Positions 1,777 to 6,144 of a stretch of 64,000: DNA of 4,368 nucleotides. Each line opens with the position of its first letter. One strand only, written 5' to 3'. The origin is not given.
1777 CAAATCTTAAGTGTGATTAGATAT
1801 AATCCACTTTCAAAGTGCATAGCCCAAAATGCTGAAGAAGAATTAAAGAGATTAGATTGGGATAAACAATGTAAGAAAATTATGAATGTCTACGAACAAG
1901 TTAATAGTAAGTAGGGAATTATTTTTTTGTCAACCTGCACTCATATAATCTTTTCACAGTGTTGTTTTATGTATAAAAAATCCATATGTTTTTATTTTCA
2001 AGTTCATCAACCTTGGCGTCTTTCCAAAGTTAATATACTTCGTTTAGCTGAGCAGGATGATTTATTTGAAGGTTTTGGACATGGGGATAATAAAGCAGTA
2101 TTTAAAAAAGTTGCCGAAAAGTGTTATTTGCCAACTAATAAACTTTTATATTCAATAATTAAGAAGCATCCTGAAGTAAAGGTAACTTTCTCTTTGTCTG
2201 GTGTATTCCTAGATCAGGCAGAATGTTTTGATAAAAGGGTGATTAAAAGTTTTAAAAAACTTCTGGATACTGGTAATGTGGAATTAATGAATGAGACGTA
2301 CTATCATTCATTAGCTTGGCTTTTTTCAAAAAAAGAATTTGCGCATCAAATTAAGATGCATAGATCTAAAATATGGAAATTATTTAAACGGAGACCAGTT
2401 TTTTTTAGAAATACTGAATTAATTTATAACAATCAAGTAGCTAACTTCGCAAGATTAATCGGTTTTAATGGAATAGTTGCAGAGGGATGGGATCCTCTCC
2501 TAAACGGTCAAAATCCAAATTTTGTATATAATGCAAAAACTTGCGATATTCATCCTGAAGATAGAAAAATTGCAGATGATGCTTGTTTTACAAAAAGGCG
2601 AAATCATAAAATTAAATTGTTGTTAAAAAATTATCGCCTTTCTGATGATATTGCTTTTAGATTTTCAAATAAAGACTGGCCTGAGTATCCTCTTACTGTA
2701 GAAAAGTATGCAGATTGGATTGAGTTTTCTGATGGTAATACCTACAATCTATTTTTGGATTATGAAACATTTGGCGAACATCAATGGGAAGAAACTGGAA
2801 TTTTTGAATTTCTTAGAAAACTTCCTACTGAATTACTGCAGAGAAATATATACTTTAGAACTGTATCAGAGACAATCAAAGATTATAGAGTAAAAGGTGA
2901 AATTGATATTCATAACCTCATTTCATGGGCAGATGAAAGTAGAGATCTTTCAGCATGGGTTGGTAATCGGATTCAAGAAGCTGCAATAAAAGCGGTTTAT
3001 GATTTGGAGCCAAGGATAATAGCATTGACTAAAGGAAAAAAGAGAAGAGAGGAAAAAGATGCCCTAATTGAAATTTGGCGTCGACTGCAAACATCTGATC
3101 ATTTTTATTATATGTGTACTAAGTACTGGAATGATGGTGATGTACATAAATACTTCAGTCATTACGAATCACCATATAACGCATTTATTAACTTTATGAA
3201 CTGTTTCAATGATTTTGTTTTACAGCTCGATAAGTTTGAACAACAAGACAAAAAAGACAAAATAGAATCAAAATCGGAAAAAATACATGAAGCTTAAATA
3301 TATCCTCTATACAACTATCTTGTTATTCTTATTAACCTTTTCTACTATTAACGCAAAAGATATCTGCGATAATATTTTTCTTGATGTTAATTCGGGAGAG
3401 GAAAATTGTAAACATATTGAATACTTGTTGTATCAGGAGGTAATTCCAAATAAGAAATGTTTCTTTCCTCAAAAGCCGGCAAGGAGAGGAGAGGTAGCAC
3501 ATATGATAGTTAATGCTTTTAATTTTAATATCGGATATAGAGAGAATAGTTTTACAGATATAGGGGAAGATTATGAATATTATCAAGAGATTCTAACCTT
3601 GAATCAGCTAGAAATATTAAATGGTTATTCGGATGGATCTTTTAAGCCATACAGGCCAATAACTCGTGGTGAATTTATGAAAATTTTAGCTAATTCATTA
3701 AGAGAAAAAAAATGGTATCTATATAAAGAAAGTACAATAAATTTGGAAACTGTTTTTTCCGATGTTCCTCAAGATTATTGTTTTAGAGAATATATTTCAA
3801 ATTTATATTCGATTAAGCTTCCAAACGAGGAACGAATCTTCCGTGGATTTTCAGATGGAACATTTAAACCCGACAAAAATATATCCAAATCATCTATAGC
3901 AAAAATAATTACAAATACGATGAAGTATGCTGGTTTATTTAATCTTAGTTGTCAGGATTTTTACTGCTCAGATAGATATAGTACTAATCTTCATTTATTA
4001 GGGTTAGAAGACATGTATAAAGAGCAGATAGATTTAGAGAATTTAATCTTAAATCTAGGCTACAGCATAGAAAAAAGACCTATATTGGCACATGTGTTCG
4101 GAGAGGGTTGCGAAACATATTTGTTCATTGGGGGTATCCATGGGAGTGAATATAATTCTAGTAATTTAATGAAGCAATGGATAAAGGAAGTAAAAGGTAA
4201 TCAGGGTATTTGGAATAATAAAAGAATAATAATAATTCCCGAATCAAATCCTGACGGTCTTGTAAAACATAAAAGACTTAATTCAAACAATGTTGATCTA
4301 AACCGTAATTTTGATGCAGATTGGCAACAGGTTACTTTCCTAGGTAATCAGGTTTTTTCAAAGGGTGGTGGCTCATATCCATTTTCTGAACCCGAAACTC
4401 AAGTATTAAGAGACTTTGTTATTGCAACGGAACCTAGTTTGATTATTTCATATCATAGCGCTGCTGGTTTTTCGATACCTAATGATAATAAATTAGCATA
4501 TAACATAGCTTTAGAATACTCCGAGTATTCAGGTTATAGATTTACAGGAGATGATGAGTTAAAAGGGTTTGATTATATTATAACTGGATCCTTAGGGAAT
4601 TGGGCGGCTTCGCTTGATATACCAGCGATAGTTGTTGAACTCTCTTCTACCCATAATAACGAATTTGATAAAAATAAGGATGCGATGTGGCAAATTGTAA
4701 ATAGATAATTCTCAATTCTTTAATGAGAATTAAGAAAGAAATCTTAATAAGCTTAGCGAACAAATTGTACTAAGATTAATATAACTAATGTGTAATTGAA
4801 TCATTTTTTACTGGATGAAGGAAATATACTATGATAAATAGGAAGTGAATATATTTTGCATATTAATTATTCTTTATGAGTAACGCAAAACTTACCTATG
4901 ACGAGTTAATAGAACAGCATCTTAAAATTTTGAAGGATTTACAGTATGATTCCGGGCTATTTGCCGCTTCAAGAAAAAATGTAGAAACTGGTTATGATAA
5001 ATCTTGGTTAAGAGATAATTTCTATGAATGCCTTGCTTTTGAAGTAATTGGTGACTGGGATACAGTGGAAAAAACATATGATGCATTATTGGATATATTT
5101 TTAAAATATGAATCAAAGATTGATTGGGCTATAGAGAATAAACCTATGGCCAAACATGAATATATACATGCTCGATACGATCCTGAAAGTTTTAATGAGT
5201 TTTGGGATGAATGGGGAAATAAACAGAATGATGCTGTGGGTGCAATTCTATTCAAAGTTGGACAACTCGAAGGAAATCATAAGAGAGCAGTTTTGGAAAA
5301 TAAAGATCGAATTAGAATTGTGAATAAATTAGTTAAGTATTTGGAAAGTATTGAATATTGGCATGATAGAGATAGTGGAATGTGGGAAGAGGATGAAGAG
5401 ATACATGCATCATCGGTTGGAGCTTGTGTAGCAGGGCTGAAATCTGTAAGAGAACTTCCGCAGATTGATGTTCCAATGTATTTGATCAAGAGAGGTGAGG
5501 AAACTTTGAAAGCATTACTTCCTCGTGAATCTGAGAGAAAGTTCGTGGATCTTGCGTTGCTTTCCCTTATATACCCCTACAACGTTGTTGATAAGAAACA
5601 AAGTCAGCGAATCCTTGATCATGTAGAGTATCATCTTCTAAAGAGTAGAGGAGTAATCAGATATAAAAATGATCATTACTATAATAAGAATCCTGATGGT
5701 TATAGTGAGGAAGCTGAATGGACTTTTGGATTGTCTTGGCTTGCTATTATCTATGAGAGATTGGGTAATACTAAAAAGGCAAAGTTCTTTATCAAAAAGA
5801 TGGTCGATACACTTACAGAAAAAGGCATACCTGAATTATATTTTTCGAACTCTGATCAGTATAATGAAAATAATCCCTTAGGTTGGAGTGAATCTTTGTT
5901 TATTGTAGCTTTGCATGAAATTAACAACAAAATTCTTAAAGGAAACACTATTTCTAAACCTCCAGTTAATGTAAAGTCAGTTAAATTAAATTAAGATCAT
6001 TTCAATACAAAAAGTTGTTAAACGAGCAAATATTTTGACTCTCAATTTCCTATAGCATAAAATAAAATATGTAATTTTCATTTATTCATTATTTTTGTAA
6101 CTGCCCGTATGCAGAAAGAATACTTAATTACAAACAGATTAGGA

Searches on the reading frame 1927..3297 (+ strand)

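Call 65: search_protein_families(library=pfam, proteins=[window:1927-3297:+], max_evalue=0.0001)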
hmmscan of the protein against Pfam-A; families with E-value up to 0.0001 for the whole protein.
window:1927-3297:+ (456 aa): 2 families
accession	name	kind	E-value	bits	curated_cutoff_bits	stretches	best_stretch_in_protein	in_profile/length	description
PF03065.20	Glyco_hydro_57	-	1.3e-69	235.1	21.2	1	22-328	2-290/291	Glycosyl hydrolase family 57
PF01522.26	Polysacc_deac_1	-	5.3e-06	26.8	23.1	1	74-181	24-122/124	Polysaccharide deacetylase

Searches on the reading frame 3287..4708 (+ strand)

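Call 65: search_protein_families(library=pfam, proteins=[window:3287-4708:+], max_evalue=0.0001)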
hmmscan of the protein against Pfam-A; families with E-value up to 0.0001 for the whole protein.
window:3287-4708:+ (473 aa): 4 families
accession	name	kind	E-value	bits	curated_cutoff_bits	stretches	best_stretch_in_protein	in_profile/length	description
PF00246.29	Peptidase_M14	-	2.7e-20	73.6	21.6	1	256-394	20-186/286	Zinc carboxypeptidase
PF00395.25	SLH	-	3.2e-19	69.1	20.8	1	88-130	1-43/44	S-layer homology domain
PF24827.1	AstE_AspA_cat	-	3.5e-10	40.2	25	1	279-348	6-70/192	Succinylglutamate desuccinylase/Aspartoacylase catalytic domain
PF10994.13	DUF2817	-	1.3e-07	31.9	23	1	279-344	55-120/341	Protein of unknown function (DUF2817)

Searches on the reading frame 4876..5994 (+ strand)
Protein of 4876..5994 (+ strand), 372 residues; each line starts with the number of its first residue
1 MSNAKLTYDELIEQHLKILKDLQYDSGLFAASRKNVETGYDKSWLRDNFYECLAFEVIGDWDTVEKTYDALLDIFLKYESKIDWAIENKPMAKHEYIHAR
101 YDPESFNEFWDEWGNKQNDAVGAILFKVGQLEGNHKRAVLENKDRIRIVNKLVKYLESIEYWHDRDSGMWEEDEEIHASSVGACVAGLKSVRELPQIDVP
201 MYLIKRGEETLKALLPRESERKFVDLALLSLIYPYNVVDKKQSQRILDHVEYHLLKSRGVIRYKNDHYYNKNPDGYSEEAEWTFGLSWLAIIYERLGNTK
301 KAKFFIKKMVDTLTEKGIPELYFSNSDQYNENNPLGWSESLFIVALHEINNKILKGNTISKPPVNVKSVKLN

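Call 65: search_protein_families(library=pfam, proteins=[window:4876-5994:+], max_evalue=0.0001)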
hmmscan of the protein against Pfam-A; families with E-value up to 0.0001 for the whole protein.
window:4876-5994:+ (372 aa): 1 family
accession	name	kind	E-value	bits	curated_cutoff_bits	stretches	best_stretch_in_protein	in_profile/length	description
PF00723.27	Glyco_hydro_15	-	2.1e-13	50.4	22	1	25-328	20-261/427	Glycosyl hydrolases family 15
